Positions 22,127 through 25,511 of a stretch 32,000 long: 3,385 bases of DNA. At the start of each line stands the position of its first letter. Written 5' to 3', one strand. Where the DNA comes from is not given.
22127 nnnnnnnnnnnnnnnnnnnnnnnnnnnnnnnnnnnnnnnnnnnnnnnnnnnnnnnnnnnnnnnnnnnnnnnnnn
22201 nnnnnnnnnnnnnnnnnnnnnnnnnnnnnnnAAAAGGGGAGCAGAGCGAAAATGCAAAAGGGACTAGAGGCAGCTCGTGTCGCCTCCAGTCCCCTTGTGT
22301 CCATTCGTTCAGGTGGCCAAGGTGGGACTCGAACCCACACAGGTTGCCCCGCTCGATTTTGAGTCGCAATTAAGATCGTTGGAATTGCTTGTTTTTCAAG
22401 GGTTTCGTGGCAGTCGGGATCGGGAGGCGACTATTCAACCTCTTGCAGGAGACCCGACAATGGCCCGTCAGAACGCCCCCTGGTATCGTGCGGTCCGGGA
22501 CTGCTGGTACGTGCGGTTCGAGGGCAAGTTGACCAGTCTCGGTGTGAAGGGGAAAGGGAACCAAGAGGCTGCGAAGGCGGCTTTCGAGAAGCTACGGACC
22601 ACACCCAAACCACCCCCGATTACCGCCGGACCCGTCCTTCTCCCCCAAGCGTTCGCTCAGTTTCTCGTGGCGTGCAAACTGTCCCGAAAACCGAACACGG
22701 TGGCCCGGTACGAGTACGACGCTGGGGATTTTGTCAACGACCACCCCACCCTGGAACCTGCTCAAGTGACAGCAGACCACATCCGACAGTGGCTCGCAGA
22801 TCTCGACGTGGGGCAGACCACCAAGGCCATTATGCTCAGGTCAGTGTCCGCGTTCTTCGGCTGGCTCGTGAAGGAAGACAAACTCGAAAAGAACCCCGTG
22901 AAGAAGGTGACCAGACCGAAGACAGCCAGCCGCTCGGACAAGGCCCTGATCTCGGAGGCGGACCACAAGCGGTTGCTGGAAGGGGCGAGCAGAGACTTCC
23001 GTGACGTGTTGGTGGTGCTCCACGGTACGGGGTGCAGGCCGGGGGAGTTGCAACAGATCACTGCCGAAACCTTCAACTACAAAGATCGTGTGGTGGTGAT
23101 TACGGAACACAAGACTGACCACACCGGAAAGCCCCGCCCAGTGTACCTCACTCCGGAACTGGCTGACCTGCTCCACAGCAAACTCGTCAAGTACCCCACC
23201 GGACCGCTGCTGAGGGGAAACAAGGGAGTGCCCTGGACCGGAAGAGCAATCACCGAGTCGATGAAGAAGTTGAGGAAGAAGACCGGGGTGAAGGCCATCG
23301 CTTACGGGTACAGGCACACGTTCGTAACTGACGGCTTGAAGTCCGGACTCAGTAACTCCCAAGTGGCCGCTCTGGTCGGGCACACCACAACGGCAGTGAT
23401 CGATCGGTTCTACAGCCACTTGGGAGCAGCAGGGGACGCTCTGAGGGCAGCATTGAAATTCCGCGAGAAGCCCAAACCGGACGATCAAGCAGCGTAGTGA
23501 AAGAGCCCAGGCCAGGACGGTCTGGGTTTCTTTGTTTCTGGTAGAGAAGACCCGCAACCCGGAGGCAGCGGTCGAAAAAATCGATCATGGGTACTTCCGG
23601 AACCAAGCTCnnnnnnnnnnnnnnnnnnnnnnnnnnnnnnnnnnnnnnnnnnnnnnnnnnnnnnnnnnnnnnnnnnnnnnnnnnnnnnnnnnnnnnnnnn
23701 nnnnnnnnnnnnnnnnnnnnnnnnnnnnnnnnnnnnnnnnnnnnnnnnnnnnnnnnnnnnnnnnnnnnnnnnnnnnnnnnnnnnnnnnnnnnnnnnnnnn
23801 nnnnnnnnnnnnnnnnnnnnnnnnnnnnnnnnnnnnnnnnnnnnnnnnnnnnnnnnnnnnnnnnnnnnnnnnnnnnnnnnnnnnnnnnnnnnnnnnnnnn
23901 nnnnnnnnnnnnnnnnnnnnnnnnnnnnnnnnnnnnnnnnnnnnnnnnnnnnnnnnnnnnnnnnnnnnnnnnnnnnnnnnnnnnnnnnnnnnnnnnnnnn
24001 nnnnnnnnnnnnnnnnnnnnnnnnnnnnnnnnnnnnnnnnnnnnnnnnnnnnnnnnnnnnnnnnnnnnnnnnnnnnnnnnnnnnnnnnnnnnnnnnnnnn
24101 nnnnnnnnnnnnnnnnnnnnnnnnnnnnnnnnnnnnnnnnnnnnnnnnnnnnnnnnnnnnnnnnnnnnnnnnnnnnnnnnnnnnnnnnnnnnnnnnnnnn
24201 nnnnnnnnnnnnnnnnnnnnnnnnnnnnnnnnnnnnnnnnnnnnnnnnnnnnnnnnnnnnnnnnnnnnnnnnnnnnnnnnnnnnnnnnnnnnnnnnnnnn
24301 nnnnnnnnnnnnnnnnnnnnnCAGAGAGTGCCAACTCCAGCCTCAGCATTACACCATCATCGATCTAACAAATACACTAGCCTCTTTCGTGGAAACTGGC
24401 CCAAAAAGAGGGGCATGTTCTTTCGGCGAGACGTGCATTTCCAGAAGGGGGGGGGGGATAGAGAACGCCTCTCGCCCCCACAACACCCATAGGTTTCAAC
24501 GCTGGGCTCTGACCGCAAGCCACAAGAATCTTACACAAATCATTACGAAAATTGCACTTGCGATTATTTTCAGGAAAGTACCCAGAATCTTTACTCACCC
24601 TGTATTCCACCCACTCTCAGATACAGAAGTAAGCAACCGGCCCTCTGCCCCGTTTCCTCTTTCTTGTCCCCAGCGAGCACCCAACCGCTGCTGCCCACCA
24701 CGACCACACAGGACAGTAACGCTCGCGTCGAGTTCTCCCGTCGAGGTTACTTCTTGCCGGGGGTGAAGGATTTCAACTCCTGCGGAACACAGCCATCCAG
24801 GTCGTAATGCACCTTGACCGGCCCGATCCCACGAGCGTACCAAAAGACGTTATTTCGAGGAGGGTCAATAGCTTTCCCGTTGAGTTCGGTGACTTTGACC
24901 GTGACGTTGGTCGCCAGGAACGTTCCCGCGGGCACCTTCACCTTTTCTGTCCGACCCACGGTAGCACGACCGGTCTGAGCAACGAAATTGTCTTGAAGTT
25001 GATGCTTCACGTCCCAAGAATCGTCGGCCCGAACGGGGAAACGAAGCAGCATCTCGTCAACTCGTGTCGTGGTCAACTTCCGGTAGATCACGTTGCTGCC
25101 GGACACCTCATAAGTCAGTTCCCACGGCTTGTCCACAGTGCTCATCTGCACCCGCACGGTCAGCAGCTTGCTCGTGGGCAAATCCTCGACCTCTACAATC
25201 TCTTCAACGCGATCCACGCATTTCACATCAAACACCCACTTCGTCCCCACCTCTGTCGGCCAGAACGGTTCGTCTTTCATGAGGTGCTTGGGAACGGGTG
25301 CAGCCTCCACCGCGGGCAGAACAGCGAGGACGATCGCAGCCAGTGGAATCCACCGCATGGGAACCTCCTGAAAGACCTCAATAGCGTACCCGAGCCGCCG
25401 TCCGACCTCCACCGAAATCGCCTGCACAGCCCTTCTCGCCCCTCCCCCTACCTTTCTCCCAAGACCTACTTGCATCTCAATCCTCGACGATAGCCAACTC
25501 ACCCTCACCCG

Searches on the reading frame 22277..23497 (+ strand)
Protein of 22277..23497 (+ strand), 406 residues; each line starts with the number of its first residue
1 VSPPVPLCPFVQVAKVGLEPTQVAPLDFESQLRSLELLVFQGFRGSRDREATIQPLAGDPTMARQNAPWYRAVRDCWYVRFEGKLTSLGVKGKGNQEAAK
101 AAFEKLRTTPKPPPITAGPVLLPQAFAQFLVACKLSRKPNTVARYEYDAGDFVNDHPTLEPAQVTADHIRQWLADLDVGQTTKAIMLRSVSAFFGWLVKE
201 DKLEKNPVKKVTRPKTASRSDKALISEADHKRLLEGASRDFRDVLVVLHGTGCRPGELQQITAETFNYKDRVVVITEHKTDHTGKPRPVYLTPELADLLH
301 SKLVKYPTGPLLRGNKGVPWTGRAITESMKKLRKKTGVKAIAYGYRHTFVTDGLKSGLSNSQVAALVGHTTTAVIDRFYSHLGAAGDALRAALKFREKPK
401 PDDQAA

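Call 19: search_protein_families(library=pfam, proteins=[window:22277-23497:+], max_evalue=0.001)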
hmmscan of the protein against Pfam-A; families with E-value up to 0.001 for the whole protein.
window:22277-23497:+ (406 aa): 1 family
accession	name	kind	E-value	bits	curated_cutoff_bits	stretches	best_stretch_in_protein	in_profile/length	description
PF00589.27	Phage_integrase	-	1.1e-10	42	27.1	1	242-382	25-168/172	Phage integrase family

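Call 53: search_protein_families(library=ncbifam, proteins=[window:22460-23497:+], max_evalue=0.01)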
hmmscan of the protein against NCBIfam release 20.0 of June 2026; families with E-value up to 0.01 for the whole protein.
window:22460-23497:+ (345 aa): 9 families
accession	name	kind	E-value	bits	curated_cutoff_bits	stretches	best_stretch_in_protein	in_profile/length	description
NF040815.2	recomb_XerA_Arch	equivalog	1.1e-21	77.6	220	1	76-314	12-248/263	site-specific tyrosine recombinase/integron integrase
TIGR02224.1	recomb_XerC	equivalog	1.9e-21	76.7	335.15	1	75-312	12-269/295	tyrosine recombinase XerC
TIGR02225.1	recomb_XerD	equivalog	5.4e-17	62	329.6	1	74-320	11-273/290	site-specific tyrosine recombinase XerD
NF001399.0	PRK00283.1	subfamily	3.5e-13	49.5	279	1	77-309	23-272/300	tyrosine recombinase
NF002331.0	PRK01287.1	subfamily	1e-10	41.1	371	1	119-310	97-302/365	site-specific tyrosine recombinase XerC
TIGR02249.1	integrase_gron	subfamily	2.7e-10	40.1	265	1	79-242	17-177/315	integron integrase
NF011946.0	PRK15417.1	equivalog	2.5e-05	23.6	435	0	98-242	51-192/337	integron integrase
NF003462.0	PRK05084.1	equivalog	0.00028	19.7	267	0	184-322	201-345/360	tyrosine recombinase XerS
NF002685.0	PRK02436.1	equivalog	0.0018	18.1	178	1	63-318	3-244/245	site-specific tyrosine recombinase XerD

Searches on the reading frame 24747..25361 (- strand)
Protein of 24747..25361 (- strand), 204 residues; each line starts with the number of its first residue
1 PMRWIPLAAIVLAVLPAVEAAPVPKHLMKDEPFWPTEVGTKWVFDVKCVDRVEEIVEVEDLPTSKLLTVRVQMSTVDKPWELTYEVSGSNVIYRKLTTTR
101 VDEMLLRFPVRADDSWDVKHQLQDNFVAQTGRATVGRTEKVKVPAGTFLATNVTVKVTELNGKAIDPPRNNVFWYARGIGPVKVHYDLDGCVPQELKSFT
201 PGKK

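Call 7: search_protein_families(library=pfam, proteins=[window:24747-25361:-], max_evalue=0.1)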
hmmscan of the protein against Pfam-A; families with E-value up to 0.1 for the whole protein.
window:24747-25361:- (204 aa): 1 family
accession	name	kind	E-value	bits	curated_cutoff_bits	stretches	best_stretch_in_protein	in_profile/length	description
PF21347.3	DUF3108_like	-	1.4e-05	25.5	27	1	123-184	125-184/199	DUF3108-like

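Call 53: search_protein_families(library=ncbifam, proteins=[window:24747-25361:-], max_evalue=0.01)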
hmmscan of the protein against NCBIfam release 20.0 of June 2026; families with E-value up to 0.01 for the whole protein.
window:24747-25361:- (204 aa): 0 families
